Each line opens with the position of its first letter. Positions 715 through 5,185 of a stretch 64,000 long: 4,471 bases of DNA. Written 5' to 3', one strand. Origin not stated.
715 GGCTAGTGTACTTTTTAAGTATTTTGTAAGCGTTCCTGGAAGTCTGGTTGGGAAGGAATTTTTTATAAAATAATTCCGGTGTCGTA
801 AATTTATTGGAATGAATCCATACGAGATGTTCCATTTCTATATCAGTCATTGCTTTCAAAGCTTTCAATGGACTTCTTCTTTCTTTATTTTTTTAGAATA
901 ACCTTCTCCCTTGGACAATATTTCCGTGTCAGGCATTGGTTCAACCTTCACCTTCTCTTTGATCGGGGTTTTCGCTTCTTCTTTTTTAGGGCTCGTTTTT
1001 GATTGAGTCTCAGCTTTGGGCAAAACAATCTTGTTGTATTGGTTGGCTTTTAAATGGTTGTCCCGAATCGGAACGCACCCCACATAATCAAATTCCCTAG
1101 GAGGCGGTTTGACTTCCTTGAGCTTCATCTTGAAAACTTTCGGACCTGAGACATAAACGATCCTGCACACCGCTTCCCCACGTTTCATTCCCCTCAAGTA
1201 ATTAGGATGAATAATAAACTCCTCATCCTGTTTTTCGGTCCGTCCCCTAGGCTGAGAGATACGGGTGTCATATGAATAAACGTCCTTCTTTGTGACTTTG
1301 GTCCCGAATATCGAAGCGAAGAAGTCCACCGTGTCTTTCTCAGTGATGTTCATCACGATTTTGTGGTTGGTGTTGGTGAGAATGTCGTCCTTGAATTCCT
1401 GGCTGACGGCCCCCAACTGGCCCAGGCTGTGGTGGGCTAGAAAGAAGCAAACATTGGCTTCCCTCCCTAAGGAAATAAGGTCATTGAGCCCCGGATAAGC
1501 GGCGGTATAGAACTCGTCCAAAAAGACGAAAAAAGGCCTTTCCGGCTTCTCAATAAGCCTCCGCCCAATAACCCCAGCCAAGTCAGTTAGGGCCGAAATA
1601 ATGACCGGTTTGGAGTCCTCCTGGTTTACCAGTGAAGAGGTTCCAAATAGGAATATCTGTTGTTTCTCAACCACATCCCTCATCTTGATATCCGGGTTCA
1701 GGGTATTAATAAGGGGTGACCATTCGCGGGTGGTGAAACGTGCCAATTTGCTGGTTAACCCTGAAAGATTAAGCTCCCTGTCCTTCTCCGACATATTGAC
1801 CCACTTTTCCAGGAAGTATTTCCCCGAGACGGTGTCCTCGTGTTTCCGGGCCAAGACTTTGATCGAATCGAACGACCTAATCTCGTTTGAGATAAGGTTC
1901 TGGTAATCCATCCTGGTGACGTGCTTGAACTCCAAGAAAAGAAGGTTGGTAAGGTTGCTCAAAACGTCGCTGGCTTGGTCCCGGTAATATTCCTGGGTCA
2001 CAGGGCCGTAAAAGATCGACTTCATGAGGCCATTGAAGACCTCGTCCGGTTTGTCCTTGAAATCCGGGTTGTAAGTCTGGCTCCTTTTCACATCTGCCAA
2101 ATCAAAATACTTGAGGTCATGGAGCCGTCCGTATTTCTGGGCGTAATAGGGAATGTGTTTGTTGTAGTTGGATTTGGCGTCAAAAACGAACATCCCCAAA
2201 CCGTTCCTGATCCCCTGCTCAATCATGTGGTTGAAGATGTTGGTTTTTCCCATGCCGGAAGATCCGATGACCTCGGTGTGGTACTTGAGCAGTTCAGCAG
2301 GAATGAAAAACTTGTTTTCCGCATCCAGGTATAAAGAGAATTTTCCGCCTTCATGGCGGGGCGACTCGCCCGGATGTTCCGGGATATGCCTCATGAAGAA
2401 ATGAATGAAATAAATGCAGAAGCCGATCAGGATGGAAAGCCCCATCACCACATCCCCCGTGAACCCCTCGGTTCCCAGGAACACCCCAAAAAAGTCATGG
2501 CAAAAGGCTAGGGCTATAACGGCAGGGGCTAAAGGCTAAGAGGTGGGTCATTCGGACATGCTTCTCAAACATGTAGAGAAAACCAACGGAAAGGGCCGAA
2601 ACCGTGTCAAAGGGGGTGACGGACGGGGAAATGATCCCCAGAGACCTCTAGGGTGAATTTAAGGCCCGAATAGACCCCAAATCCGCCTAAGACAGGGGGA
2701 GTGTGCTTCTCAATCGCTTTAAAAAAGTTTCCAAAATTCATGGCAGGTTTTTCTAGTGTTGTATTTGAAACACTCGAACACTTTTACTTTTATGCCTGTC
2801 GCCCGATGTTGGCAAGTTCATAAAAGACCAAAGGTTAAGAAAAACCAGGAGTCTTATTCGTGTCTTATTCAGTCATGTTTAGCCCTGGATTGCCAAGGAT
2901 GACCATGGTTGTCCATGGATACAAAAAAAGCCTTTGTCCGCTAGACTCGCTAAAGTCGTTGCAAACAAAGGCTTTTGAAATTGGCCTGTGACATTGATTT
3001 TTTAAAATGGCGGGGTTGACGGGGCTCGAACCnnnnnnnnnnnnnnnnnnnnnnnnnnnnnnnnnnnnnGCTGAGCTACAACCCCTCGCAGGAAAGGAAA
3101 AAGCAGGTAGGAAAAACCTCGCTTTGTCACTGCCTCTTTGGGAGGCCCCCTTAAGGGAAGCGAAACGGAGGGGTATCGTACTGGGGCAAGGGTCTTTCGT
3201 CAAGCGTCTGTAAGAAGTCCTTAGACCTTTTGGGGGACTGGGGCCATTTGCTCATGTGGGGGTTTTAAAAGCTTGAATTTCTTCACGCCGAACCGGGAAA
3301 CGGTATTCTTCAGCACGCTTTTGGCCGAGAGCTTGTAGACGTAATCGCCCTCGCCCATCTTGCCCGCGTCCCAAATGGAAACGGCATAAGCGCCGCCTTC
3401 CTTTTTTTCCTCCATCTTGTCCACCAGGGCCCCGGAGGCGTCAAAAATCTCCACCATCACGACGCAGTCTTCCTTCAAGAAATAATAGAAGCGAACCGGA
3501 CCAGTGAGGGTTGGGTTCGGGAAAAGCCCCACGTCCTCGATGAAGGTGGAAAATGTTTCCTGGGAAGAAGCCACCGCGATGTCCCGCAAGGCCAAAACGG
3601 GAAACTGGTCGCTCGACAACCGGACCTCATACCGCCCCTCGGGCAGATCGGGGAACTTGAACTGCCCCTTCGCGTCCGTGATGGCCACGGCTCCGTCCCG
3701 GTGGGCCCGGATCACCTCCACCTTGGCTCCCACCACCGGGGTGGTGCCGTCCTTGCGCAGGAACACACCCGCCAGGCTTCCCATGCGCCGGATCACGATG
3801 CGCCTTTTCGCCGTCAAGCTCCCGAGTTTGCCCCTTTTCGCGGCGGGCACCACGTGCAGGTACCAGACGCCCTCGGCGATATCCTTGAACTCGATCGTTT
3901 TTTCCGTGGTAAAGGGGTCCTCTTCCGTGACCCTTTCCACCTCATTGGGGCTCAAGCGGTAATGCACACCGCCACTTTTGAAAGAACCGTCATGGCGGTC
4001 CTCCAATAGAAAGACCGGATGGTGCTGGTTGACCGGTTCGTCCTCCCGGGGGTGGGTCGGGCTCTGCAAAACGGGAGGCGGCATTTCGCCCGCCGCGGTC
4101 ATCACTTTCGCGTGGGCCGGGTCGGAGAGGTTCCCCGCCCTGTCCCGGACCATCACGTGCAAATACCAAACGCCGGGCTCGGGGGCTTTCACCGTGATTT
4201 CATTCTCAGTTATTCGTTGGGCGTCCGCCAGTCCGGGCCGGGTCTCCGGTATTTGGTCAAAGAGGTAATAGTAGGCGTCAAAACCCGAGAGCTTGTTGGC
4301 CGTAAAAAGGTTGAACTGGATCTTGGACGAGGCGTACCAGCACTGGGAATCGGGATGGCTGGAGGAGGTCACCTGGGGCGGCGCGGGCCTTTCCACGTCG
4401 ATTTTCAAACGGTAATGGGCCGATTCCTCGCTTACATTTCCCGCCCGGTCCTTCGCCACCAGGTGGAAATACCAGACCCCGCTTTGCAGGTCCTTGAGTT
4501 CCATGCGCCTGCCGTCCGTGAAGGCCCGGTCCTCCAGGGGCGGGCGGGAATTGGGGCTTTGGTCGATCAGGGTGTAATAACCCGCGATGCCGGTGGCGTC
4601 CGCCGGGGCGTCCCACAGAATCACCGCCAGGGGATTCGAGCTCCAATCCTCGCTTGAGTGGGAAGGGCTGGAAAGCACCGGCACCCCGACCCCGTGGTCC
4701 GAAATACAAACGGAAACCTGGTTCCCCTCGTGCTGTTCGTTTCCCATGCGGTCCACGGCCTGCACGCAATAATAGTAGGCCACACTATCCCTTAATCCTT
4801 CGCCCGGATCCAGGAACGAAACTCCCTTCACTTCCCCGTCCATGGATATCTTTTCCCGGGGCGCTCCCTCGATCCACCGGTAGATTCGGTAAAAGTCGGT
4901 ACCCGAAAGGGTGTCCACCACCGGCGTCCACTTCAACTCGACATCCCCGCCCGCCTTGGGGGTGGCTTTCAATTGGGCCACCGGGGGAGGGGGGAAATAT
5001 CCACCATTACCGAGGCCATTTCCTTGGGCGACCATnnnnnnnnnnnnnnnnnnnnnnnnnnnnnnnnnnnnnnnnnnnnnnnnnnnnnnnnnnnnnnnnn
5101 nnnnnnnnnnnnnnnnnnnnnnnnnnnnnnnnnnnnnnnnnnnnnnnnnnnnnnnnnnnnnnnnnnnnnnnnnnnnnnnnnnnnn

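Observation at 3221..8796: A ~1,900-aa repeat protein split by a frameshift, with ten tandem ~100-aa modules and a HicB-like N-terminus but no signal peptide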

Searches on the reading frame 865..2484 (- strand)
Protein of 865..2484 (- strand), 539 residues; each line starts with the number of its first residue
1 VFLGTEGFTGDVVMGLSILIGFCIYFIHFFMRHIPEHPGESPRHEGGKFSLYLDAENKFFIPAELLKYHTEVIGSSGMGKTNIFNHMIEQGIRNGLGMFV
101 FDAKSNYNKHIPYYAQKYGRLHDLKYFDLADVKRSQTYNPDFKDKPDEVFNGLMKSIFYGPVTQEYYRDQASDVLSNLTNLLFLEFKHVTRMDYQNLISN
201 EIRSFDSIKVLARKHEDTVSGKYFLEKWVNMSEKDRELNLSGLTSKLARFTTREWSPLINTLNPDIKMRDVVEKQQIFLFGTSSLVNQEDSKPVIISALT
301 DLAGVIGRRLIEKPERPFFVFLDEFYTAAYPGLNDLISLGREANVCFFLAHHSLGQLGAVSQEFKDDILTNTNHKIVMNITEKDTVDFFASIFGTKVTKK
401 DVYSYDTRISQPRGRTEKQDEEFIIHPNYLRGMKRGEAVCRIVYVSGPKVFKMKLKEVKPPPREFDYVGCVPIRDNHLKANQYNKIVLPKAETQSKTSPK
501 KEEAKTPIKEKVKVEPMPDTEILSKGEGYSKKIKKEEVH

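Call 34: search_protein_families(library=pfam, proteins=[window:865-2484:-], max_evalue=0.001)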
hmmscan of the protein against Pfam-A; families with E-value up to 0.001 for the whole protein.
window:865-2484:- (539 aa): 3 families
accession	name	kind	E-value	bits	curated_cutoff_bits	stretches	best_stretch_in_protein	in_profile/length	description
PF12696.13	TraG-D_C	-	2.2e-13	50.6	22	1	317-434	1-125/126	TraM recognition site of TraD and TraG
PF10412.15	TrwB_AAD_bind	-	3.4e-12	46.4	20.5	1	62-441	10-374/387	Type IV secretion-system coupling protein DNA-binding domain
PF01935.23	DUF87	-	2.4e-05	25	23.2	1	64-110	20-67/220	Helicase HerA, central domain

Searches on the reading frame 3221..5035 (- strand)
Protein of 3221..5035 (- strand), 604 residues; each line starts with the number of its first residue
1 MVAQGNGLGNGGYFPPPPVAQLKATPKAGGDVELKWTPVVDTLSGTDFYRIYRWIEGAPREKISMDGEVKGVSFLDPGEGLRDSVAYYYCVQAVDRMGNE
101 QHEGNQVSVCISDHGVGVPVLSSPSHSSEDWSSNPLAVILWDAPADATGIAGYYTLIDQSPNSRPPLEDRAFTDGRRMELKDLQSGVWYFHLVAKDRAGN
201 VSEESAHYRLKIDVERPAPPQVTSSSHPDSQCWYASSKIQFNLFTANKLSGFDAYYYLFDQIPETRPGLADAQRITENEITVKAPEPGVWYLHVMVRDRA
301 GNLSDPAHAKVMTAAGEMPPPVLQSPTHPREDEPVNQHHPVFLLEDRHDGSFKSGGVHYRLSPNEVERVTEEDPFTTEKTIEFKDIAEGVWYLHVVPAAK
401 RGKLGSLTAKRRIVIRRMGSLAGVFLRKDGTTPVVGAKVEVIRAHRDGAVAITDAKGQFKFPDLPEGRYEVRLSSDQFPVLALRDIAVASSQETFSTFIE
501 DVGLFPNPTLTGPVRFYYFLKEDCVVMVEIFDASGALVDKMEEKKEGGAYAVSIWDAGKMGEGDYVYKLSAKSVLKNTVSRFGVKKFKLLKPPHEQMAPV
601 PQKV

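Call 5: search_protein_families(library=pfam, proteins=[window:3221-5035:-], max_evalue=0.1)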
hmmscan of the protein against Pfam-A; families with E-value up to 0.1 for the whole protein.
window:3221-5035:- (604 aa): 13 families
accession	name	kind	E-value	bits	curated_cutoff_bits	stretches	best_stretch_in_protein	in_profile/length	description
PF13620.12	CarboxypepD_reg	-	4.1e-09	37.1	32.3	1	431-493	11-74/82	Carboxypeptidase regulatory-like domain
PF00041.27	fn3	-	1.7e-07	31.7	25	1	18-108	2-82/84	Fibronectin type III domain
PF19077.6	Big_13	-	5.1e-06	27.3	27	0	181-213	70-101/102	Bacterial Ig-like domain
PF17802.7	SpaA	-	0.00017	22.1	23.1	1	429-472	11-57/91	Prealbumin-like fold domain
PF13860.13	FlgD_ig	-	0.00071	19.9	27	1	514-572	12-76/79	FlgD Ig-like domain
PF13715.12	CarbopepD_reg_2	-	0.00073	20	32.2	1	423-474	3-51/88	CarboxypepD_reg-like domain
PF17210.9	SdrD_B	-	0.00076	20.1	29.7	1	429-476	19-67/112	SdrD B-like domain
PF24421.1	Ig_J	-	0.0017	18.9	29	0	375-408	62-95/104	Tip attachment protein J, Ig-like domain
PF04151.21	PPC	-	0.0044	18.3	25.9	0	278-294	52-68/70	Bacterial pre-peptidase C-terminal domain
PF10670.15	DUF4198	-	0.014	15.9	34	0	428-472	155-204/209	Domain of unknown function (DUF4198)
PF17936.7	Big_6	-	0.015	16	27.6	0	290-311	60-81/83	Bacterial Ig domain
PF18962.6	Por_Secre_tail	-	0.018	15.8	27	0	504-572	1-65/75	Secretion system C-terminal sorting domain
PF14686.12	fn3_3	-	0.05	13.8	24.4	0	452-494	30-73/75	Polysaccharide lyase family 4, domain II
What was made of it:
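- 4703..4981 (-): FN3 domain 2, the first domain after the frameshift. Pfam fn3 at 31.7 bits on the ORF B translation, residues 18-108 (call 5).
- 3557..3769 (-): CarboxypepD_reg-like (prealbumin-fold) domain. Pfam PF13620 at 37.1 bits, cutoff 32.3 (call 5).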

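Call 9: search_protein_families(library=ncbifam, proteins=[window:3221-5035:-], max_evalue=0.1)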
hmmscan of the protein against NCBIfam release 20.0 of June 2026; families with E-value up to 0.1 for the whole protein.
window:3221-5035:- (604 aa): 6 families
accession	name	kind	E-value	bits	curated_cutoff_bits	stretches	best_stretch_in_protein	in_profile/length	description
NF041611.1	exoglucan_CbhB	equivalog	2.8e-06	25.6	1950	1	20-218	710-892/997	exoglucanase CbhB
NF052323.1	T9SSA_dep_M6i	equivalog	1.9e-05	22.8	600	1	504-573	960-1028/1043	T9SS-dependent M6-like inactivated metalloprotease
NF045522.1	MXAN_2561_fam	equivalog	0.00033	20.2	150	1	167-207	212-253/304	MXAN_2561 family MXYO-CTERM-anchored protein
NF033707.1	T9SS_sortase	equivalog_domain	0.00086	17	420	1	458-580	955-1086/1095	type IX secretion system sortase PorU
TIGR04183.1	Por_Secre_tail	domain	0.0014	18.6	23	1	504-572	1-61/72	T9SS type A sorting domain-containing protein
NF047446.1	barrel_OmpL47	domain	0.0016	18.8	40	0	249-311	15-66/68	OmpL47-type beta-barrel domain-containing protein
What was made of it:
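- On T1SS repeat adhesin with N-terminal retention module: No RTX-type hit in Pfam or NCBIfam (calls 5, 9).
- Closest known: Giant type I-secreted repeat adhesins with an N-terminal retention module. Different: No RTX repeats or T1SS-type C-terminus were detected (calls 5, 9).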

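Call 85: list_cluster_members(proteins=[window:4972-8796:-, window:3221-5035:-, window:3221-4843:-, window:18805-19902:-, window:11366-14026:-, window:25843-26946:-, window:26789-28630:-, window:58373-61747:-])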
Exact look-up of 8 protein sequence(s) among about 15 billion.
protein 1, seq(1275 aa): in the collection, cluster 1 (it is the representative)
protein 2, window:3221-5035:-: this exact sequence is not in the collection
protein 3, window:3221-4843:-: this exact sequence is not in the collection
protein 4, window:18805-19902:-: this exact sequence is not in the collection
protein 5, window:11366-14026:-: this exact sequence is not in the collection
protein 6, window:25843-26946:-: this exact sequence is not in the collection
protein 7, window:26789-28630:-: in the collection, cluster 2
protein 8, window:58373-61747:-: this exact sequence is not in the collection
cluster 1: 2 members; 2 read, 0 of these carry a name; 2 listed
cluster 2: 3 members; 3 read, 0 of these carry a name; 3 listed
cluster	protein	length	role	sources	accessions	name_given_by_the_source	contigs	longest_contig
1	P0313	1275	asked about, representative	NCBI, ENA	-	-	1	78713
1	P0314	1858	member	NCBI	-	-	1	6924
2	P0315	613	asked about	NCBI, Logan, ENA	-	-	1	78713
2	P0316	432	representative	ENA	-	-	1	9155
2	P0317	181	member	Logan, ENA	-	-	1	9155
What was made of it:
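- The truncated 1275-aa product is what the public record of this contig encodes (call 85).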

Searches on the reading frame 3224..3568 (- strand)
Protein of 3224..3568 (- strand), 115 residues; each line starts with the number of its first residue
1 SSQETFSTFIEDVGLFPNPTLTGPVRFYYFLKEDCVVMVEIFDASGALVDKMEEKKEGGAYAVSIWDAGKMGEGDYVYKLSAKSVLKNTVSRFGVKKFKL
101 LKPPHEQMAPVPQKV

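Call 63: search_protein_families(library=ncbifam, alignment_id=A6, max_evalue=1)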
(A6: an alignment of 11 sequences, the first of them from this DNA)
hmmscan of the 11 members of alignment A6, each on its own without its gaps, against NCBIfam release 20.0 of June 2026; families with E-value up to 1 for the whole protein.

A. member 1, seq(115 aa): 4 families
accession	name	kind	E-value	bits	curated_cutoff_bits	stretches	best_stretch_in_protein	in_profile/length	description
NF052323.1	T9SSA_dep_M6i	equivalog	1.5e-06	26.5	600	1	16-84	961-1028/1043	T9SS-dependent M6-like inactivated metalloprotease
TIGR04183.1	Por_Secre_tail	domain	0.00023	21.1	23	1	15-83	1-61/72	T9SS type A sorting domain-containing protein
NF033707.1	T9SS_sortase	equivalog_domain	0.0063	14.2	420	1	10-91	996-1086/1095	type IX secretion system sortase PorU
NF009276.0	PRK12633.1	equivalog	0.092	12.4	383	1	26-85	119-184/234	flagellar basal body rod modification protein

B. families by the number of members that match (of 11 scanned): 12 families
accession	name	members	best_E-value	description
NF052323.1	T9SSA_dep_M6i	11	9.9e-09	T9SS-dependent M6-like inactivated metalloprotease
TIGR04183.1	Por_Secre_tail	10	5.3e-08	T9SS type A sorting domain-containing protein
NF033707.1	T9SS_sortase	5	3.9e-05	type IX secretion system sortase PorU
NF038113.1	T9SSA_dep_M36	4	0.00023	T9SS-dependent M36 family metallopeptidase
NF005176.1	PRK06655.1-1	3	0.02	flagellar hook assembly protein FlgD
NF009452.0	PRK12812.1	2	0.047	flagellar basal body rod modification protein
NF009276.0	PRK12633.1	2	0.092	flagellar basal body rod modification protein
NF005559.1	PRK07231.1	1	0.0084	glucose 1-dehydrogenase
NF052644.1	T9SS_DNase_Rie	1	0.013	T9SS-dependent surface endonuclease, AS87_RS02955 family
NF052228.1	T9SS_PorZ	1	0.017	type IX secretion system anionic LPS delivery protein PorZ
NF033708.1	T9SS_Cterm_ChiA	1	0.061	T9SS sorting signal type C domain-containing protein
TIGR04131.1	Bac_Flav_CTERM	1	0.14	T9SS type B sorting domain-containing protein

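Call 64: search_protein_families(library=pfam, alignment_id=A6, max_evalue=1)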
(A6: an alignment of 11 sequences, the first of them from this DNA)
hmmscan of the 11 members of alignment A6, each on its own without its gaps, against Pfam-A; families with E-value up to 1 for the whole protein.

A. member 1, seq(115 aa): 2 families
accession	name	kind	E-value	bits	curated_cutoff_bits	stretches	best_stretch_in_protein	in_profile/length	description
PF13860.13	FlgD_ig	-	0.0036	17.7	27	1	24-83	11-76/79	FlgD Ig-like domain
PF18962.6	Por_Secre_tail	-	0.026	15.2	27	1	15-84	1-66/75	Secretion system C-terminal sorting domain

B. families by the number of members that match (of 11 scanned): 9 families
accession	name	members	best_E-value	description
PF13860.13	FlgD_ig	10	6.3e-05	FlgD Ig-like domain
PF18962.6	Por_Secre_tail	9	1.3e-06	Secretion system C-terminal sorting domain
PF13585.12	CHU_C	6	9.3e-05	CHU_C Type IX secretion signal domain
PF06824.17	Glyco_hydro_125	2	0.035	Metal-independent alpha-mannosidase (GH125)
PF05342.19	Peptidase_M26_N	1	0.0052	M26 IgA1-specific Metallo-endopeptidase N-terminal region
PF23728.1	Tubby_C_like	1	0.0064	Tubby C-terminal like domain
PF03424.20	CBM_17_28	1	0.03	Carbohydrate binding domain (family 17/28)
PF11966.13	SSURE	1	0.06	SSURE domain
PF23265.1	Ig-like_KY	1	0.11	KY-like, immunoglobulin-like domain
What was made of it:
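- Surface-type content: NF047446 at 64 bits, Big_13 at 88 bits, FN3, CarboxypepD_reg, and a T9SS-like C-terminal domain (calls 5, 9, 63, 64).
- On T9SS type A cargo: Pfam Por_Secre_tail matches 9 of 11, best E 1.3e-6 (calls 63, 64).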
